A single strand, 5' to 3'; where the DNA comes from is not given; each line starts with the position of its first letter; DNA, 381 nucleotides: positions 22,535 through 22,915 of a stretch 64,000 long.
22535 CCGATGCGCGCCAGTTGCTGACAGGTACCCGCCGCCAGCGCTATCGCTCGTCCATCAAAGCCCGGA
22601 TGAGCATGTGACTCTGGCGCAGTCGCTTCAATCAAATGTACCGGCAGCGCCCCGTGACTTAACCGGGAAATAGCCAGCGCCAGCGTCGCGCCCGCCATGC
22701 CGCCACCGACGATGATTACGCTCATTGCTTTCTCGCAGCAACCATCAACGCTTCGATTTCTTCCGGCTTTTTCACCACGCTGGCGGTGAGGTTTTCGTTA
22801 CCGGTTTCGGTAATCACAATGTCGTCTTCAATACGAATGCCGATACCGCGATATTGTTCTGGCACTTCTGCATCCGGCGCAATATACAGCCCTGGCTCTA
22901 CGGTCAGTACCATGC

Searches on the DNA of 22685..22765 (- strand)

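Call 65: search_dna_similar(query=window:22685-22765:-, collection=ecoli_genomes, mode=near, max_rows=3, rows=spread)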
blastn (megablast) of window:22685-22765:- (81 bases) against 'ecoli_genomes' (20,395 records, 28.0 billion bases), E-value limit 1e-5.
Records with a match: 5426; places in all: 5426; records where one place covers at least 80% of the query: 5426.
Genomes with a match: 5426 of 5426; with a place that covers at least 80% of the query: 5426. Places per genome that has any: lowest 1, median 1, highest 1. On chromosomes: 5425 places; on plasmids: 1.
Best place of each record, by identity: >=99% 1000; 95-99% 4413; 90-95% 13.
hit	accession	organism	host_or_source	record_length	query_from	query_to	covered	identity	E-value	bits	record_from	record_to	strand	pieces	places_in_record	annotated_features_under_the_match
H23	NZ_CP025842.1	Escherichia coli strain 720632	Homo sapiens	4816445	1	81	100%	100.0%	6e-34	150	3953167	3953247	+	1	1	pepP: Xaa-Pro aminopeptidase | ubiH: 2-octaprenyl-6-methoxyphenyl hydroxylase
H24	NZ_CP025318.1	Escherichia coli strain FORC_042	pork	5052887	1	81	100%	97.5%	1e-30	139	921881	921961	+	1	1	pepP: Xaa-Pro aminopeptidase | ubiH: 2-octaprenyl-6-methoxyphenyl hydroxylase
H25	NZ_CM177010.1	Escherichia coli strain VL46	Homo sapiens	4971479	1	81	100%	93.8%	1e-25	122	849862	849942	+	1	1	pepP: Xaa-Pro aminopeptidase | ubiH: 2-octaprenyl-6-methoxyphenyl hydroxylase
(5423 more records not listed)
